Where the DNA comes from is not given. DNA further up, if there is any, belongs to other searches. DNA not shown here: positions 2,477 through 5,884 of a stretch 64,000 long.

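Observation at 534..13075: ABC-type operon with two full permease pairs, one giant SBP, no ATPase, and two large non-transporter genes wedged between the permease pairs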

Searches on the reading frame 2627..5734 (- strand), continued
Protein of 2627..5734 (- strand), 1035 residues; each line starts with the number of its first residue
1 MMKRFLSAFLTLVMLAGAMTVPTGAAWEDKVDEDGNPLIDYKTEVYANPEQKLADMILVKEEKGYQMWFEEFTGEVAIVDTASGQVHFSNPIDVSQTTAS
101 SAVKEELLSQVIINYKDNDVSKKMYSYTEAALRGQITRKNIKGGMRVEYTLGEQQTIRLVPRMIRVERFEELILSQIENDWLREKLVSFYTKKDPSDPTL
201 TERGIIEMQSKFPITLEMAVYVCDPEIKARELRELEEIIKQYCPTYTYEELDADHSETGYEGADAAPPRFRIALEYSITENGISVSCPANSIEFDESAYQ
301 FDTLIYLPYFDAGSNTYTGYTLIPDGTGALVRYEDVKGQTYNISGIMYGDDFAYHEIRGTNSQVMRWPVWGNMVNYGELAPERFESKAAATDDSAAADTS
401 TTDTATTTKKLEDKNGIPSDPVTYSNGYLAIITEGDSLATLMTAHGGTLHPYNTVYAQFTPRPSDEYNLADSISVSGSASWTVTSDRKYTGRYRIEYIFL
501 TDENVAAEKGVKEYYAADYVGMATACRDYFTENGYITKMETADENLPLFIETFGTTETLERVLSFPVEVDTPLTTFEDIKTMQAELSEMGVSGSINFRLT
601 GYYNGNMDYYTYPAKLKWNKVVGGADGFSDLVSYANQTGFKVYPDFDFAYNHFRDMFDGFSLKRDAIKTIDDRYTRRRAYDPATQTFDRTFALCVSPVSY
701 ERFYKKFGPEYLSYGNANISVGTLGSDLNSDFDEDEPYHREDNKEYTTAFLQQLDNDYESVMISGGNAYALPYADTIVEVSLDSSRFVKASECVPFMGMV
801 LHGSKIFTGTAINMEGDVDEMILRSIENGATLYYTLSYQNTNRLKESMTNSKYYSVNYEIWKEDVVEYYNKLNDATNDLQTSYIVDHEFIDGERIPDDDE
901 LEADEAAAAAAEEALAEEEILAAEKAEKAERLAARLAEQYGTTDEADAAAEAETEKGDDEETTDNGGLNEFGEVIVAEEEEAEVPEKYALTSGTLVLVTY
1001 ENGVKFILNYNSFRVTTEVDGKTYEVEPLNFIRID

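Call 40: get_annotated_region(hit=H1, flank=12000)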
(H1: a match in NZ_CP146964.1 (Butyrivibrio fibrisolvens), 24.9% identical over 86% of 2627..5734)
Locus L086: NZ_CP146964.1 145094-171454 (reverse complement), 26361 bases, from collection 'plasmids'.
description: Butyrivibrio fibrisolvens strain D1 plasmid pNP243, complete sequence
organism: Butyrivibrio fibrisolvens (NCBI taxid 831)
taxonomy: Bacteria; Bacillota; Clostridia; Lachnospirales; Lachnospiraceae; Butyrivibrio; Butyrivibrio fibrisolvens
host: -; source: Bovinae,Bovine rumen; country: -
typing (MOB-suite, as given by PLSDB): non-mobilizable
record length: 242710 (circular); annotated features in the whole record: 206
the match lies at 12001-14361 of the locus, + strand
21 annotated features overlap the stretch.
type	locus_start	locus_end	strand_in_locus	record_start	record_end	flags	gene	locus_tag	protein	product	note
CDS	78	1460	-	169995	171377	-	-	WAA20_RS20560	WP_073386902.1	response regulator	GO:0000160 - phosphorelay signal transduction system [Evidence IEA]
CDS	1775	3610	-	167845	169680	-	-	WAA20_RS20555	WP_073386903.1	histidine kinase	GO:0000160 - phosphorelay signal transduction system [Evidence IEA]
CDS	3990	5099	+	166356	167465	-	-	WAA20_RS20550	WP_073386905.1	glycoside hydrolase family 43 protein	-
CDS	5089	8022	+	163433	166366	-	-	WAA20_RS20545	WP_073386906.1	extracellular solute-binding protein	-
CDS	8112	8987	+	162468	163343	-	-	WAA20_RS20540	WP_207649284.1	sugar ABC transporter permease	-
CDS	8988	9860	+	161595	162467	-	-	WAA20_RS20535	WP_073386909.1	carbohydrate ABC transporter permease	GO:0008643 - carbohydrate transport [Evidence IEA]; GO:0055085 - transmembrane transport [Evidence IEA]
CDS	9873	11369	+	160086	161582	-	-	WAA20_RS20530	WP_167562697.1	NHL repeat-containing protein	-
CDS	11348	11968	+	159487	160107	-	-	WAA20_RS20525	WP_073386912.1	YIP1 family protein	-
CDS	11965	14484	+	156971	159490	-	-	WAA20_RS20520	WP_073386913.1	DUF5696 domain-containing protein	-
CDS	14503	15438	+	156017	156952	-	-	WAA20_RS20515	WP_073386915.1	sugar ABC transporter permease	-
CDS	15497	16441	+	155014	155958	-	-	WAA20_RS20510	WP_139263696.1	carbohydrate ABC transporter permease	GO:0008643 - carbohydrate transport [Evidence IEA]; GO:0055085 - transmembrane transport [Evidence IEA]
CDS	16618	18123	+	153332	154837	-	-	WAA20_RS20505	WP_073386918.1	extracellular solute-binding protein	-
CDS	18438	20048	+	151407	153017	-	-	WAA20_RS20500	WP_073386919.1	extracellular solute-binding protein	-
CDS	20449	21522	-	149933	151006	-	-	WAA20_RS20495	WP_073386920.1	J domain-containing protein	-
CDS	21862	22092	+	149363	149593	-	-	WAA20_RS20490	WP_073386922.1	hypothetical protein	-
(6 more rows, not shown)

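Call 41: get_annotated_region(hit=H2, flank=12000)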
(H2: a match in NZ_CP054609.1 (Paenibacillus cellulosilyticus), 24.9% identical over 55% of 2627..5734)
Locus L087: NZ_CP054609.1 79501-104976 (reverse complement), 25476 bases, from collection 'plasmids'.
description: Paenibacillus cellulosilyticus strain KACC 14175 plasmid unnamed1, complete sequence
organism: Paenibacillus cellulosilyticus (NCBI taxid 375489)
taxonomy: Bacteria; Bacillota; Bacilli; Bacillales; Paenibacillaceae; Paenibacillus; Paenibacillus cellulosilyticus
host: -; source: cell culture,soil; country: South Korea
typing (MOB-suite, as given by PLSDB): non-mobilizable
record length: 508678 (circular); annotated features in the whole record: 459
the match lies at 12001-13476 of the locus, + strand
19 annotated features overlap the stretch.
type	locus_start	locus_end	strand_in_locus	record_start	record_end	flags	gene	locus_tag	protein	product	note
CDS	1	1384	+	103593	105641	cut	recG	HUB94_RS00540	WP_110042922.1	ATP-dependent DNA helicase RecG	GO:0006310 - DNA recombination [Evidence IEA]; GO:0006281 - DNA repair [Evidence IEA]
CDS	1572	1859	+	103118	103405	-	-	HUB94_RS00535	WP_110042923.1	stage VI sporulation protein F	-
CDS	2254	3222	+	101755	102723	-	-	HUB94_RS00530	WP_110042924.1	aldo/keto reductase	-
CDS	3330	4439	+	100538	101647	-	ugpC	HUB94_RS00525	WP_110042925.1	sn-glycerol-3-phosphate ABC transporter ATP-binding protein UgpC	-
CDS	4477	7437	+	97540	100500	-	-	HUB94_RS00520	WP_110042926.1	extracellular solute-binding protein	-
CDS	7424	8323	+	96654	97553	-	-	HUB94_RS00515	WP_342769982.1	sugar ABC transporter permease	-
CDS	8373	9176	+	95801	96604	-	-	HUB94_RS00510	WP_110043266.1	carbohydrate ABC transporter permease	GO:0008643 - carbohydrate transport [Evidence IEA]; GO:0055085 - transmembrane transport [Evidence IEA]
CDS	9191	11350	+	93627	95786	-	-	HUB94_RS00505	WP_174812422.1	YIP1 family protein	-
CDS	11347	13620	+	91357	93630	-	-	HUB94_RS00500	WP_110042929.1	DUF5696 domain-containing protein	-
CDS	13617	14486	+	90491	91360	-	-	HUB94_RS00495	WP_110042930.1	sugar ABC transporter permease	-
CDS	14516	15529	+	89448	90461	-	-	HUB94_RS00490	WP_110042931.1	carbohydrate ABC transporter permease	GO:0008643 - carbohydrate transport [Evidence IEA]; GO:0055085 - transmembrane transport [Evidence IEA]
CDS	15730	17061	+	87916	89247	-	-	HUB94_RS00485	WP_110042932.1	LLM class flavin-dependent oxidoreductase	-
CDS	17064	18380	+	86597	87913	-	-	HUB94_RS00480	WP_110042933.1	LLM class flavin-dependent oxidoreductase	-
CDS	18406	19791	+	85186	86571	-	-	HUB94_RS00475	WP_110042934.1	extracellular solute-binding protein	-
CDS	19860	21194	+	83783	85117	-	-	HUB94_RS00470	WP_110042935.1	LLM class flavin-dependent oxidoreductase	-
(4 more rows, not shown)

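Call 54: search_protein_representatives(protein=window:2627-5734:-)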
Query: 1035 residues. Proteins with E-value up to 0.001 (for the whole library): 4144; up to 1e-10: 3148; up to 1e-30: 1452. The best 150 are listed.
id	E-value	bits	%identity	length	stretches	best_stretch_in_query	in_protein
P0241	0.0e+00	1020.9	52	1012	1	4-1035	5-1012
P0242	8.1e-299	1010.8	52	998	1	2-1035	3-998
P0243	8.3e-282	954.5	50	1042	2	413-1034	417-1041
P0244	6.8e-279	944.8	51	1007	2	426-1035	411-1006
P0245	3.8e-274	929.1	49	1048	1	4-1033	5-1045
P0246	1.6e-266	903.9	46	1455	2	4-964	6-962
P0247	1.4e-263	894.2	49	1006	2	406-1034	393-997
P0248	3.5e-263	892.8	52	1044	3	421-1034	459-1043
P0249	5.3e-261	885.6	46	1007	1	3-1034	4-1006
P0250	1.5e-258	877.5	48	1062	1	40-1034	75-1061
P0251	1.1e-257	874.6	46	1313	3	184-941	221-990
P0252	2.8e-253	860.0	46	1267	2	4-973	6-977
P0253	1.7e-251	854.1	49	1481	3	181-933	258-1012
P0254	4.7e-250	849.4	46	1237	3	396-946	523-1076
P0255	1.1e-249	848.1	46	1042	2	424-1032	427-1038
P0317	6.3e-212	723.1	45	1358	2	402-1035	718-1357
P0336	2.4e-205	701.3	51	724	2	423-1035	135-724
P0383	2.8e-177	608.5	40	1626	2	425-1035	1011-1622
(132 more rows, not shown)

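Call 55: find_homologous_proteins(query=L087:11347-13620:+, max_evalue=0.00001)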
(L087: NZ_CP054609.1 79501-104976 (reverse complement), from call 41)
Query L087:11347-13620:+ (757 aa): 111 proteins with E <= 0.00001 among 8000 candidates.
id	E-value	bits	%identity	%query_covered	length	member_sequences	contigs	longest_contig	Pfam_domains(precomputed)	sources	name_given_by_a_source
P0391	0.0e+0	1574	89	100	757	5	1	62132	PF18952.7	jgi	-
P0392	0.0e+0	1332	74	100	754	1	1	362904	PF18952.7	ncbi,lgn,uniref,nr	ncbi:hypothetical protein FHS18_003487 [Paenibacillus phyllosphaerae]|uniref:Uncharacterized protein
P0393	0.0e+0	1253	71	100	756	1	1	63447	PF18952.7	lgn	-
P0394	0.0e+0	1253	71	100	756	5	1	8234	PF18952.7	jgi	jgi:hypothetical protein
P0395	0.0e+0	1246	72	95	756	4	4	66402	PF18952.7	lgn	-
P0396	0.0e+0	1244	71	100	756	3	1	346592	PF18952.7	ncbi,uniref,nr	ncbi:hypothetical protein KP806_13385 [Paenibacillus sp. N4]|uniref:DUF5696 domain-containing protei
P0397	0.0e+0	1240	70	100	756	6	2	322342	PF18952.7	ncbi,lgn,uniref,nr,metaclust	ncbi:DUF5696 domain-containing protein [Paenibacillus sp. Soil522]|uniref:DUF5696 domain-containing 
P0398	0.0e+0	1232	70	100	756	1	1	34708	PF18952.7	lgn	-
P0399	0.0e+0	1225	70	97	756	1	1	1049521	PF18952.7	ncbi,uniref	ncbi:DUF5696 domain-containing protein [Paenibacillus sp. NRS-1760]|uniref:DUF5696 domain-containing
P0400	0.0e+0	1216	69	100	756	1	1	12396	PF18952.7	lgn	-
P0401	0.0e+0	1213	69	100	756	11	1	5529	PF18952.7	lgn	-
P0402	0.0e+0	1212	68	98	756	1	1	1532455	PF18952.7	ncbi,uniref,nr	ncbi:hypothetical protein I6N90_06290 [Paenibacillus sp. GSMTC-2017]|uniref:DUF5696 domain-containin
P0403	0.0e+0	1208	68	100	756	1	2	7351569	PF18952.7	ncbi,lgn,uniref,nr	ncbi:hypothetical protein BK133_24395 [Paenibacillus sp. FSL H8-0548]|uniref:DUF5696 domain-containi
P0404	0.0e+0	1207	68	100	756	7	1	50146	PF18952.7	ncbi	-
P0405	0.0e+0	1203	68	100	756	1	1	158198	PF18952.7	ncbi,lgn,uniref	ncbi:DUF5696 domain-containing protein [Paenibacillus sp. 2TAB23]|uniref:DUF5696 domain-containing p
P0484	1.2e-164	568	40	92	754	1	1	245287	PF18952.7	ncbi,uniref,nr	ncbi:DUF5696 domain-containing protein [Neobacillus kokaensis]|uniref:Uncharacterized protein n=1 Ta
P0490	9.4e-55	204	28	78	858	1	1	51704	PF18952.7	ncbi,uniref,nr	ncbi:DUF5696 domain-containing protein [Cohnella luojiensis]|uniref:DUF5057 domain-containing protei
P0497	8.5e-33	132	27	70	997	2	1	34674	PF18952.7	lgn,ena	-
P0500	1.0e-25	108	27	74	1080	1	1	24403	PF18952.7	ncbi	-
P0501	5.2e-23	99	26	79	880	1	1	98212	PF18952.7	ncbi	-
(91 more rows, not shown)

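Call 56: find_encoding_contigs(protein=P0484, flank=10000, max_places=1)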
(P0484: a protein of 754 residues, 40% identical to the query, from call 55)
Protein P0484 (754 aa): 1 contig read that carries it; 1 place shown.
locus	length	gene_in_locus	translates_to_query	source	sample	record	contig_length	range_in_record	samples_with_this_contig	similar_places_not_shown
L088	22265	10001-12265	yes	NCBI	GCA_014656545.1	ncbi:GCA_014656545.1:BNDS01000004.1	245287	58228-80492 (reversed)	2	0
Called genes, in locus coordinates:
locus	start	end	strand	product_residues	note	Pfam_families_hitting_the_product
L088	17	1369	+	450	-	PF01547:SBP_bac_1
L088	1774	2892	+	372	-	PF00005:ABC_tran, PF17912:OB_MalK (weak), PF08402:TOBE_2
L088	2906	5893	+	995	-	PF01547:SBP_bac_1, PF13416:SBP_bac_8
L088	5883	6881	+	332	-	PF00528:BPD_transp_1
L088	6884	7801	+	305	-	PF00528:BPD_transp_1 (weak)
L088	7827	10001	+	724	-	PF08450:SGL (weak), PF01436:NHL (weak), PF04893:Yip1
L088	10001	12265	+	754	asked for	PF18952:DUF5696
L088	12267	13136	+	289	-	PF00528:BPD_transp_1 (weak)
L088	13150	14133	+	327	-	PF00528:BPD_transp_1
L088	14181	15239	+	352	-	PF01408:GFO_IDH_MocA, PF22725:GFO_IDH_MocA_C3, PF02894:GFO_IDH_MocA_C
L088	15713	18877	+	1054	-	PF02837:Glyco_hydro_2_N, PF22666:Glyco_hydro_2_N2, PF00703:Glyco_hydro_2, PF02836:Glyco_hydro_2_C, PF16353:LacZ_4, PF02929:Bgal_small_N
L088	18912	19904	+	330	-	PF01408:GFO_IDH_MocA, PF03807:F420_oxidored (weak), PF08635:ox_reductase_C, PF22725:GFO_IDH_MocA_C3, PF02894:GFO_IDH_MocA_C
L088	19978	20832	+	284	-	PF01261:AP_endonuc_2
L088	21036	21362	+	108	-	PF01074:Glyco_hydro_38N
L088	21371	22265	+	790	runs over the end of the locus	PF01074:Glyco_hydro_38N, PF09261:Alpha-mann_mid, PF18438:Glyco_hydro_38, PF07748:Glyco_hydro_38C, PF17677:Glyco_hydro38C2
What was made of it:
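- On CUT1-type (type I) ABC carbohydrate importer: A UgpC/MalK-type gene lies directly upstream of the cassette in L087 and L088 (calls 41, 56).
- On Gram-positive polysaccharide utilisation locus: L088 has flanking GH2 and GH38 genes but no regulator was seen in the stretch read (call 56).
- A UgpC/MalK-type ATPase gene lies 13-37 nt upstream of the giant SBP gene in L087 and L088 (calls 41, 56).
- Tried and rejected: An AP_endonuc_2 gene does recur five genes downstream in Neobacillus (call 56).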

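Call 57: find_encoding_contigs(protein=P0490, flank=10000, max_places=1)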
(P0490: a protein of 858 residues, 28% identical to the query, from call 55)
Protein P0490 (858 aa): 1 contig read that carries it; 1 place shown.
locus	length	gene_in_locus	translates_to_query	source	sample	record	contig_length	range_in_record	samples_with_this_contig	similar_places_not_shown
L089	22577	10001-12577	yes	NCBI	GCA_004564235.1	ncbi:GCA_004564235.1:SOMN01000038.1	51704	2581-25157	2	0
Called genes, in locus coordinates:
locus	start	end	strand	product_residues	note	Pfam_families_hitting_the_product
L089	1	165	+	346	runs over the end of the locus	PF00356:LacI, PF00532:Peripla_BP_1 (weak), PF13377:Peripla_BP_3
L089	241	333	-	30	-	PF13333:rve_2 (weak)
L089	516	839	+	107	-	-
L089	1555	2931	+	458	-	PF01547:SBP_bac_1, PF13416:SBP_bac_8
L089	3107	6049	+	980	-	PF01547:SBP_bac_1, PF13416:SBP_bac_8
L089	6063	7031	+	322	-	PF00528:BPD_transp_1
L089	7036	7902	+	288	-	PF00528:BPD_transp_1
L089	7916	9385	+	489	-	PF08450:SGL (faint), PF01436:NHL (faint)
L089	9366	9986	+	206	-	PF04893:Yip1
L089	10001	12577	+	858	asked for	PF18952:DUF5696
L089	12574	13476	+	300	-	PF00528:BPD_transp_1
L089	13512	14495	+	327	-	PF00528:BPD_transp_1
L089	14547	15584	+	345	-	PF02156:Glyco_hydro_26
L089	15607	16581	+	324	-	PF22612:GH113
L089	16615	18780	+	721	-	PF02927:CelD_N, PF00759:Glyco_hydro_9, PF00583:Acetyltransf_1 (weak), PF13508:Acetyltransf_7 (faint)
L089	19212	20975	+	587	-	PF00355:Rieske, PF13806:Rieske_2, PF22543:Rieske_4 (weak)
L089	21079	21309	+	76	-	-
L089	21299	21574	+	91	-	-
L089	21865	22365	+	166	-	PF00583:Acetyltransf_1, PF13302:Acetyltransf_3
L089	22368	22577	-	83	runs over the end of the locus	-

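Call 58: find_encoding_contigs(protein=P0501, flank=10000, max_places=1)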
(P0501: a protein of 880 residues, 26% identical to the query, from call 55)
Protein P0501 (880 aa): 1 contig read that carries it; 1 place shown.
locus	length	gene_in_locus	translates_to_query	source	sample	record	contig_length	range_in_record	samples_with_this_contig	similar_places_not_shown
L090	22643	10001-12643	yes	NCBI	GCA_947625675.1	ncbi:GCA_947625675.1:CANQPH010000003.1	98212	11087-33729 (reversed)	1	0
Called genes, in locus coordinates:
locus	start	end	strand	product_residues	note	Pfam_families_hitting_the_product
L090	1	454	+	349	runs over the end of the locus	PF00356:LacI, PF00532:Peripla_BP_1, PF13407:Peripla_BP_4, PF13377:Peripla_BP_3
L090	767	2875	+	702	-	PF16403:Bact_surface_Ig-like (weak)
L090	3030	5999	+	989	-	PF01547:SBP_bac_1, PF13416:SBP_bac_8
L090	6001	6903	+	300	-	PF00528:BPD_transp_1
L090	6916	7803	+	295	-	PF00528:BPD_transp_1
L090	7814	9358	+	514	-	PF17170:DUF5128 (faint), PF01436:NHL (faint), PF13414:TPR_11 (faint)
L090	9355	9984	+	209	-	PF04893:Yip1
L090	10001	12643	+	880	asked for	PF18952:DUF5696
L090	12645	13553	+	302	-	-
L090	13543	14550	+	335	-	PF00528:BPD_transp_1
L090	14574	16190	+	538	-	PF14587:Glyco_hydr_30_2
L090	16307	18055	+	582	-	PF01301:Glyco_hydro_35, PF02449:Glyco_hydro_42, PF21317:BetaGal_ABD_1, PF21467:BetaGal_gal-bd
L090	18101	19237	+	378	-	PF02517:Rce1-like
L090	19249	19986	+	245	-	PF01643:Acyl-ACP_TE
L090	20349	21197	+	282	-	PF13509:S1_2, PF21543:CvfB_2nd (weak), PF00575:S1 (weak), PF17783:WHD_CvfB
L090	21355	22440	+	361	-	PF17853:GGDEF_2, PF13556:HTH_30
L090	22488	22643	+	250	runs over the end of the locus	PF00005:ABC_tran, PF02463:SMC_N (weak), PF20720:nSTAND3 (faint), PF06414:Zeta_toxin (faint), PF13191:AAA_16 (weak), PF13304:AAA_21 (weak)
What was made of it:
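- On Gram-positive polysaccharide utilisation locus: The criterion is met in L086, L089 and L090 (regulator plus GHs; calls 40, 57, 58).
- Closest known: Gram-positive polysaccharide utilisation loci. Same: In Bacilli and Butyrivibrio the cassette is flanked by regulators and cytoplasmic GHs (calls 40, 56-58).
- Flanking GH families differ widely between lineages while the fold stays the same (calls 56-58).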
